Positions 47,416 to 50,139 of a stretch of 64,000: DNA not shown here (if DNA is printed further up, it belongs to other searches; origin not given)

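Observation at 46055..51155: AmmeMemoRadiSam cluster with a fused B-A protein and an embedded 807-aa membrane protein as a candidate fourth component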

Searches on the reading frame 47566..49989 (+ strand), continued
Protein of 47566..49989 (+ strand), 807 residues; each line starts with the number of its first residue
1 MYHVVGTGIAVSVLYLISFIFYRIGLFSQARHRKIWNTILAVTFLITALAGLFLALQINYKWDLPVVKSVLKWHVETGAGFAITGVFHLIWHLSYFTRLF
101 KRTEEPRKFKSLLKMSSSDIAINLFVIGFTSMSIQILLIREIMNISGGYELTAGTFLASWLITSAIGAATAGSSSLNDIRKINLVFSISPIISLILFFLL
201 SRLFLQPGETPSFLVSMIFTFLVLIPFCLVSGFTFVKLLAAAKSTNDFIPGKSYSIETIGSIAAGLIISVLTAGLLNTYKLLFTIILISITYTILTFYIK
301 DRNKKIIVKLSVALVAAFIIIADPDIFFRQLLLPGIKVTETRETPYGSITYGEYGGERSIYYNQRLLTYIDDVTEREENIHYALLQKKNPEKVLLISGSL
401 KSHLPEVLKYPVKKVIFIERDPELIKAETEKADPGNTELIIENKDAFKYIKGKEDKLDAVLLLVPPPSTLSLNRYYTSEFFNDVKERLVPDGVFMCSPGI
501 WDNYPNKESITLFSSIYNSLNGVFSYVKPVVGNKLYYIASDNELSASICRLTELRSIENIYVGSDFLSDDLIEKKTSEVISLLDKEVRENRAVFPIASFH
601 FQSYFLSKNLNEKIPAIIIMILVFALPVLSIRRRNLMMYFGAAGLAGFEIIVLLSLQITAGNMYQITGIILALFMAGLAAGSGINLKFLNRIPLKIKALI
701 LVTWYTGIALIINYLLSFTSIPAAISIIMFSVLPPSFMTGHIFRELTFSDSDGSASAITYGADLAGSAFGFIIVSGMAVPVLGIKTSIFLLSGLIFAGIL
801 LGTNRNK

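Call 35: predict_structure(alignment_id=A1)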
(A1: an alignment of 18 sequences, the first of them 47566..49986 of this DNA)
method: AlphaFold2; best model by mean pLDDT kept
length: 807 residues; sequences in the alignment: 18
mean_pLDDT: 73.4   pTM: 0.78
mean pLDDT of the five models: 73.4, 69.7, 66.9, 57.5, 51.6
residues with pLDDT >= 90: 128; 70-90: 391; 50-70: 173; < 50: 115
segments of 3 or more residues with pLDDT < 50: 1-4, 51-64, 66-68, 73-89, 91-93, 95-108, 371-375, 467-472, 561-565, 596-620, 622-628, 630-632, 803-807
pLDDT, mean of each block of 10 residues (from residue 1): 52 74 75 66 52 46 48 46 45 45 47 77 93 89 71 71 80 80 91 84 62 64 83 88 78 84 87 87 94 91 92 92 89 85 85 82 70 57 87 88 85 90 79 85 85 84 61 73 92 84 61 87 92 83 83 71 54 82 83 55 36 45 48 59 72 67 70 80 80 79 77 68 74 81 73 64 74 65 66 65 44
secondary structure, 60 per line:
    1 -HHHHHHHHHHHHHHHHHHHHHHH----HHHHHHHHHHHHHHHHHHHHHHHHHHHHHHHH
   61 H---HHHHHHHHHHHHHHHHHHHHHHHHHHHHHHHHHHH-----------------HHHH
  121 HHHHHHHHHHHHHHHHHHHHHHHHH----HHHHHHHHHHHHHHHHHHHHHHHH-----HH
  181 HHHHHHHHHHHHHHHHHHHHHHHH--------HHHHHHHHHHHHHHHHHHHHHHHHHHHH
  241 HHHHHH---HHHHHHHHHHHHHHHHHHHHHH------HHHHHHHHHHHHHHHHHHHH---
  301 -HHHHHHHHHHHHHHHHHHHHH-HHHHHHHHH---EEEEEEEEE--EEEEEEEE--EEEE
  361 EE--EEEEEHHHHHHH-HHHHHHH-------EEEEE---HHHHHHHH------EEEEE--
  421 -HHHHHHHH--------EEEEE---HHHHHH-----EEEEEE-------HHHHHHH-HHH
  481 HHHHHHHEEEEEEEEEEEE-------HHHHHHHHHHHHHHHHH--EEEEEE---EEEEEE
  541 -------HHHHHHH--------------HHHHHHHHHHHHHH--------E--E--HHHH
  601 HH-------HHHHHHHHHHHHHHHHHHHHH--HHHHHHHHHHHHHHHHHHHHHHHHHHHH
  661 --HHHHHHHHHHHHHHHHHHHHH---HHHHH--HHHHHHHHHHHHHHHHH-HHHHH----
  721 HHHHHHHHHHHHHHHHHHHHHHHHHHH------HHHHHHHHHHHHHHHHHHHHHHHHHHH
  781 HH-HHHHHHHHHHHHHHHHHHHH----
elements in order (helices of 4 or more, strands of 3 or more residues): H2-24 H29-61 H65-99 H117-145 H150-173 H179-204 H213-246 H250-271 H278-297 H302-322 H324-332 E336-344 E347-354 E357-362 E365-369 H370-376 H378-384 E392-396 H400-407 E414-418 H422-429 E438-442 H446-451 E457-462 H470-476 H478-487 E488-499 H507-523 E526-531 E535-540 H548-554 H569-582 H597-602 H610-630 H633-660 H663-683 H687-691 H694-710 H712-716 H721-747 H754-782 H784-803

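Call 38: find_encoding_contigs(protein=P0374, flank=8000, max_places=2)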
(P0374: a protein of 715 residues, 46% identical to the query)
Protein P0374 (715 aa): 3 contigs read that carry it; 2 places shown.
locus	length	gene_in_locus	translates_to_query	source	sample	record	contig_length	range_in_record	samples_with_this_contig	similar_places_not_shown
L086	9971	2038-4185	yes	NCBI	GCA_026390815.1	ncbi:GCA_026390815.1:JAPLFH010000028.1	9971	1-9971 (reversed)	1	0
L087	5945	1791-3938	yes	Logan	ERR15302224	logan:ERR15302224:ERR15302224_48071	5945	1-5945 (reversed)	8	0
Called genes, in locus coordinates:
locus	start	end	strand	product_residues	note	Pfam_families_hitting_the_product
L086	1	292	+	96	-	PF18962:Por_Secre_tail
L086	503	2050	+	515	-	PF01875:Memo, PF01871:AMMECR1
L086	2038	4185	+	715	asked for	PF01564:Spermine_synth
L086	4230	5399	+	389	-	PF04055:Radical_SAM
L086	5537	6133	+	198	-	PF07617:DUF1579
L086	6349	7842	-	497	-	PF00324:AA_permease, PF13520:AA_permease_2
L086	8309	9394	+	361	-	-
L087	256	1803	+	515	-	PF01875:Memo, PF01871:AMMECR1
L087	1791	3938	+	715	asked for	PF01564:Spermine_synth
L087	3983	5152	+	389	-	PF04055:Radical_SAM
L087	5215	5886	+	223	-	PF07617:DUF1579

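Call 39: find_encoding_contigs(protein=P0283, flank=8000, max_places=1)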
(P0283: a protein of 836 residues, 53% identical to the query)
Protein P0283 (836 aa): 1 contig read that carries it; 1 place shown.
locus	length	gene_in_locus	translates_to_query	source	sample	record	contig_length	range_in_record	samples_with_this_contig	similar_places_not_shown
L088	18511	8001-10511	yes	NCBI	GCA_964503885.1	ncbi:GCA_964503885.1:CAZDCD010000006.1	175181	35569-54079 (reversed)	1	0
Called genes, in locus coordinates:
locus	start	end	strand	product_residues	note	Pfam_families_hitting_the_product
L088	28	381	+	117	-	-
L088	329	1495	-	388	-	PF00278:Orn_DAP_Arg_deC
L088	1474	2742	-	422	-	PF03435:Sacchrp_dh_NADP, PF16653:Sacchrp_dh_C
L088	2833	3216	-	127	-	PF00166:Cpn10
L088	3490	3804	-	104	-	PF01906:YbjQ_1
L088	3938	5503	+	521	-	PF01875:Memo, PF01871:AMMECR1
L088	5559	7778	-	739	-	PF13620:CarboxypepD_reg (weak), PF13715:CarbopepD_reg_2, PF07715:Plug, PF00593:TonB_dep_Rec_b-barrel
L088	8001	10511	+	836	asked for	PF01564:Spermine_synth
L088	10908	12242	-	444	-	PF00285:Citrate_synt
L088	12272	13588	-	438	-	PF00155:Aminotran_1_2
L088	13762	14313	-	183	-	PF12844:HTH_19, PF13560:HTH_31 (weak), PF01381:HTH_3, PF13443:HTH_26 (weak), PF07883:Cupin_2, PF05899:Cupin_3 (weak)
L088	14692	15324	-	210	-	-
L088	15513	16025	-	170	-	PF14317:YcxB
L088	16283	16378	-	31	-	-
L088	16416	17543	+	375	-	PF01447:Peptidase_M4, PF02868:Peptidase_M4_C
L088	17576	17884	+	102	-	PF20242:Emfourin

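Call 40: find_encoding_contigs(protein=P0333, flank=8000, max_places=1)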
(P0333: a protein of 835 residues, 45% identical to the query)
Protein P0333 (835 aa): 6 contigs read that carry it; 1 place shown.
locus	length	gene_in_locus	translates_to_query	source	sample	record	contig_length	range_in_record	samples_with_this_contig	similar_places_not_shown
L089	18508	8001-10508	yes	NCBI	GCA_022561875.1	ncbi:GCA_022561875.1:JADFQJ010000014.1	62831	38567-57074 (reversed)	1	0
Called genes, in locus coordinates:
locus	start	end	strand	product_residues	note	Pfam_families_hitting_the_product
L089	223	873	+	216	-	-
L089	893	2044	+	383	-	PF08843:AbiEii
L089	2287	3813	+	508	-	PF08448:PAS_4 (faint), PF13426:PAS_9 (weak), PF00989:PAS, PF13426:PAS_9, PF00512:HisKA, PF02518:HATPase_c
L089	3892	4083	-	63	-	PF00313:CSD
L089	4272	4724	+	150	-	PF01928:CYTH (weak)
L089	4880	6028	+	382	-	PF00365:PFK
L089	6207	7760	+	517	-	PF01875:Memo, PF01871:AMMECR1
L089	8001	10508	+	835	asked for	PF01564:Spermine_synth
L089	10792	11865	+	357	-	PF04055:Radical_SAM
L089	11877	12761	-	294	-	PF04015:DUF362 (faint)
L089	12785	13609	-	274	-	PF20244:DUF6599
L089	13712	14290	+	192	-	PF09335:VTT_dom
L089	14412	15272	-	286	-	PF01008:IF-2B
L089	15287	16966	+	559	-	PF01039:Carboxyl_trans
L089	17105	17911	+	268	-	PF00378:ECH_1, PF16113:ECH_2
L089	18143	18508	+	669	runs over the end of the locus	PF00289:Biotin_carb_N, PF02222:ATP-grasp (weak), PF02786:CPSase_L_D2, PF07478:Dala_Dala_lig_C, PF02785:Biotin_carb_C, PF00364:Biotin_lipoyl, PF25997:BSH_YhbJ (weak)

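Call 42: fold_search(model_id=the predicted structure, library=pdb)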
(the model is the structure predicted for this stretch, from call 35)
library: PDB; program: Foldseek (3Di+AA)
matches with E <= 10: 923; with E <= 0.001: 46
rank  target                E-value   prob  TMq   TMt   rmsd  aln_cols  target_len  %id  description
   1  1uir_B                4.0e-09  1.00  0.27  0.65   4.1       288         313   21  Crystal Structure of Polyamine Aminopropyltransfease from Thermus thermophilus (released 2003-08-05)
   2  1uir_A                3.7e-08  1.00  0.27  0.67   3.7       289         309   20  Crystal Structure of Polyamine Aminopropyltransfease from Thermus thermophilus (released 2003-08-05)
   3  7xih_B                6.8e-08  1.00  0.24  0.63   5.4       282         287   18  Crystal structure of the aminopropyltransferase, SpeE from hyperthermophilic crenarchaeon, Pyrobaculum calidifontis in (released 2022-06-15)
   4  3anx_A                7.6e-08  1.00  0.28  0.66   3.8       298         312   21  Crystal structure of triamine/agmatine aminopropyltransferase (SPEE) from thermus thermophilus, complexed with MTA (released 2011-04-13)
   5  7xif_A                8.5e-08  1.00  0.24  0.63   5.6       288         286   18  Crystal structure of the aminopropyltransferase, SpeE from hyperthermophilic crenarchaeon, Pyrobaculum calidifontis in (released 2022-06-15)
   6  3anx_B                1.2e-07  1.00  0.27  0.65   4.1       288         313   20  Crystal structure of triamine/agmatine aminopropyltransferase (SPEE) from thermus thermophilus, complexed with MTA (released 2011-04-13)
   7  2zsu_F                1.5e-07  1.00  0.25  0.66   4.2       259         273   17  Crystal structure of spermidine synthase from Pyrococcus horikoshii OT3, P1 form (released 2008-10-21)
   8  1jq3_B                1.6e-07  1.00  0.25  0.65   4.1       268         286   19  Crystal Structure of Spermidine Synthase in Complex with Transition State Analogue AdoDATO (released 2001-11-21)
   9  1jq3_A                1.9e-07  1.00  0.25  0.63   4.0       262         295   19  Crystal Structure of Spermidine Synthase in Complex with Transition State Analogue AdoDATO (released 2001-11-21)
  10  1mjf_A                2.5e-07  1.00  0.26  0.72   3.7       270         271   18  PUTATIVE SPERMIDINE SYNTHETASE FROM PYROCOCCUS FURIOSUS PFU-132382 (released 2002-09-18)
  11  2zsu_C                2.5e-07  1.00  0.25  0.69   4.4       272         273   16  Crystal structure of spermidine synthase from Pyrococcus horikoshii OT3, P1 form (released 2008-10-21)
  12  1mjf_B                2.6e-07  1.00  0.26  0.72   3.8       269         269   17  PUTATIVE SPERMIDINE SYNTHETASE FROM PYROCOCCUS FURIOSUS PFU-132382 (released 2002-09-18)
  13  1inl_C                3.0e-07  1.00  0.26  0.67   4.0       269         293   18  Crystal Structure of Spermidine Synthase from Thermotoga Maritima (released 2001-11-21)
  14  2e5w_B                3.9e-07  1.00  0.25  0.70   4.1       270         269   16  Crystal structure of spermidine synthase from Pyrococcus horikoshii OT3 (released 2007-06-26)
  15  3gjy                  1.2e-06  1.00  0.24  0.60   5.5       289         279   14  Crystal structure of a probable spermidine synthase from Corynebacterium glutamicum ATCC 13032 (released 2009-03-24)
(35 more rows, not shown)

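Call 51: find_related_loci(query=A3, collection=metagenome_contigs, flank=6000)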
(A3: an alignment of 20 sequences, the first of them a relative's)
Query A3 (711 aa) in metagenome_contigs; peptide patterns used: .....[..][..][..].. (x = any residue, [..] = any of these).
600 stretches matched a pattern (row limit reached: there are more); 546 encode a relative of the query (tblastn E <= 1e-3); the best 80 are kept; 80 distinct loci.
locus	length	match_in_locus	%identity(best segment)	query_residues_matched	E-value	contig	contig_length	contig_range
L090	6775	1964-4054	48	7-704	0e+0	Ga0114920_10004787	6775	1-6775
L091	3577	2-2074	46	15-702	0e+0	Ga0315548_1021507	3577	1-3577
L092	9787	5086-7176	47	13-709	0e+0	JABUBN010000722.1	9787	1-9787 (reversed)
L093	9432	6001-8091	46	13-702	0e+0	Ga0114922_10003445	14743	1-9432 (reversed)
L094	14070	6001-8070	48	9-698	0e+0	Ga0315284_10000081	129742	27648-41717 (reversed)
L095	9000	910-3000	47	13-709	0e+0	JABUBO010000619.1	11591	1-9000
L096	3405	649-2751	46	9-709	0e+0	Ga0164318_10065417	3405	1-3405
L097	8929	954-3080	42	1-709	0e+0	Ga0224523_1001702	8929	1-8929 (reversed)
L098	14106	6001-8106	46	8-709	0e+0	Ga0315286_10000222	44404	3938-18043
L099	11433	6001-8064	46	12-700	0e+0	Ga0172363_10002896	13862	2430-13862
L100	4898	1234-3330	45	11-709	0e+0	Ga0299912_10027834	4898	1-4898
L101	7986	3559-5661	45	9-709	0e+0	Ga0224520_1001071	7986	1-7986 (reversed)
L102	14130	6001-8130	45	1-709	0e+0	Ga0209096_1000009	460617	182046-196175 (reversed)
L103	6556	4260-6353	45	12-709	0e+0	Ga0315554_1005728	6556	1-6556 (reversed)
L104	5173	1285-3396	45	7-709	0e+0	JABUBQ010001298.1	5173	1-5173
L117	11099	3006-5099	43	9-709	7e-175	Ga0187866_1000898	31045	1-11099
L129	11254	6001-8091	40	3-700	2e-167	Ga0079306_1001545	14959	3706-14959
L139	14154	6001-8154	41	5-704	6e-163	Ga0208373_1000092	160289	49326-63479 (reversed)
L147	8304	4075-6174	37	12-708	3e-159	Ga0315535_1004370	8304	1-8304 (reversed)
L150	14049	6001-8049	39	16-698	2e-156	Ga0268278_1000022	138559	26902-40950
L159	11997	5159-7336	38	5-702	5e-153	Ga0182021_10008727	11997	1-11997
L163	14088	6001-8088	38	2-700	3e-152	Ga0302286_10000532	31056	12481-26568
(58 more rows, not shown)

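Call 71: find_homologous_proteins(query=P0229, max_evalue=1e-10)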
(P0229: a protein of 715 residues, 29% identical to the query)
Query P0229 (715 aa): 87 proteins with E <= 1e-10 among 8000 candidates.
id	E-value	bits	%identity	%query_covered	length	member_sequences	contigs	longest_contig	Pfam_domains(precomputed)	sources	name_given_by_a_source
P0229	0.0e+0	1530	100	100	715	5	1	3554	PF01564.24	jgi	-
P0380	0.0e+0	1203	81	99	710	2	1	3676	PF01564.24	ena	-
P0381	0.0e+0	1107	74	100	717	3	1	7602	PF01564.24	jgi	-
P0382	0.0e+0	1106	74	99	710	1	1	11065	PF01564.24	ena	-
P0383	0.0e+0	1082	73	99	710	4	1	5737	PF01564.24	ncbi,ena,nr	ncbi:MAG TPA: hypothetical protein VMM80_03040 [Bacteroidota bacterium]|nr:hypothetical protein [Bac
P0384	0.0e+0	1082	73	99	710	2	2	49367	PF01564.24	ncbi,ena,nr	ncbi:MAG TPA: hypothetical protein VL221_13325 [Bacteroidota bacterium]|nr:hypothetical protein [Bac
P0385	4.3e-246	837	57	99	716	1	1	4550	PF01564.24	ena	-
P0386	2.8e-244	831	56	99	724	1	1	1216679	PF01564.24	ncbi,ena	-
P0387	8.1e-244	829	56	100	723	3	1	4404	PF01564.24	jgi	-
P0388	1.3e-243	829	55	99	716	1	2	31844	PF01564.24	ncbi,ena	-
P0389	5.0e-243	827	56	99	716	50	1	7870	PF01564.24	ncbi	ncbi:MAG TPA: hypothetical protein VF514_14035 [Bacteroidota bacterium]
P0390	1.1e-238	813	55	99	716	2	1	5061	PF01564.24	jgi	jgi:spermidine synthase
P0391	1.9e-236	805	55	99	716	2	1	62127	PF01564.24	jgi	jgi:spermidine synthase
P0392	5.9e-236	803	55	99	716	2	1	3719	PF01564.24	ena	-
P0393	6.2e-236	803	55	99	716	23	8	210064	PF01564.24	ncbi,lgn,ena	-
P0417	3.8e-177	609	45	98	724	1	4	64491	PF01564.24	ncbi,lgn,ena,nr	ncbi:MAG: fused MFS/spermidine synthase [Acidobacteriia bacterium]|nr:fused MFS/spermidine synthase 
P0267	4.5e-126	440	38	98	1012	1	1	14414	PF12801.13,PF01564.24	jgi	jgi:spermidine synthase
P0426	1.1e-118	416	38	96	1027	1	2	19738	PF12801.13,PF01564.24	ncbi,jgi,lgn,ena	-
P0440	1.5e-65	240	34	80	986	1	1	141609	PF12801.13,PF01564.24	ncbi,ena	-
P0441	2.4e-61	227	30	93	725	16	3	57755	PF01564.24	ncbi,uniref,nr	ncbi:MAG: fused MFS/spermidine synthase [Candidatus Aminicenantes bacterium]|uniref:Polyamine aminop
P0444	4.6e-50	189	31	65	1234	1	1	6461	PF12801.13,PF04205.20,PF01564.24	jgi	-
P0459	5.4e-18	83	32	29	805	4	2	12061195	PF01564.24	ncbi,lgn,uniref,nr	ncbi:fused MFS/spermidine synthase [Sorangium cellulosum]|uniref:fused MFS/spermidine synthase n=1 T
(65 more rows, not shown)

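Call 72: find_encoding_contigs(protein=P0426, flank=7000, max_places=1)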
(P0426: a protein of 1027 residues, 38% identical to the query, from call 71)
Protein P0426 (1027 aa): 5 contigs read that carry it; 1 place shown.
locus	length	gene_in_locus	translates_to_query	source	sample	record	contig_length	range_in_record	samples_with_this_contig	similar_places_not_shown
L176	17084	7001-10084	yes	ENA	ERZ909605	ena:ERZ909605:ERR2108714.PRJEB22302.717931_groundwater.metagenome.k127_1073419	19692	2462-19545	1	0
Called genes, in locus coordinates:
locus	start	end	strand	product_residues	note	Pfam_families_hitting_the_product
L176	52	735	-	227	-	PF00814:TsaD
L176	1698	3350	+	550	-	PF08811:DUF1800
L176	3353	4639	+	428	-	PF07394:DUF1501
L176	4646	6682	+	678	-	-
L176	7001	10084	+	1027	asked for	PF01564:Spermine_synth, PF12801:Fer4_5 (weak)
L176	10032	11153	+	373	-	PF04055:Radical_SAM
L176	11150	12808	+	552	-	PF01875:Memo, PF01871:AMMECR1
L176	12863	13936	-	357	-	-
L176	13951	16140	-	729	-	PF01315:Ald_Xan_dh_C, PF02738:MoCoBD_1, PF20256:MoCoBD_2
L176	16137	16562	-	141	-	PF00111:Fer2 (weak), PF01799:Fer2_2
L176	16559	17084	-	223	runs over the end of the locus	?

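Call 73: find_encoding_contigs(protein=P0444, flank=7000, max_places=1)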
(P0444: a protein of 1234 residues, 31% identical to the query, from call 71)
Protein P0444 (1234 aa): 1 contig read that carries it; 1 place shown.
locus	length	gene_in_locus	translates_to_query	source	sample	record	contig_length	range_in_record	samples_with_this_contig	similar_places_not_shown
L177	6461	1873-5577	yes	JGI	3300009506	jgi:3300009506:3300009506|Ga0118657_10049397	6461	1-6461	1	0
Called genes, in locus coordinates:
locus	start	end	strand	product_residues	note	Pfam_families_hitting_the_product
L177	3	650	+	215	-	?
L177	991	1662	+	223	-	-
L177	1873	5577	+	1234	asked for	PF01564:Spermine_synth, PF04205:FMN_bind, PF12801:Fer4_5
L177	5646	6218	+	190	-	PF08207:EFP_N, PF01132:EFP, PF09285:Elong-fact-P_C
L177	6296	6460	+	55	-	?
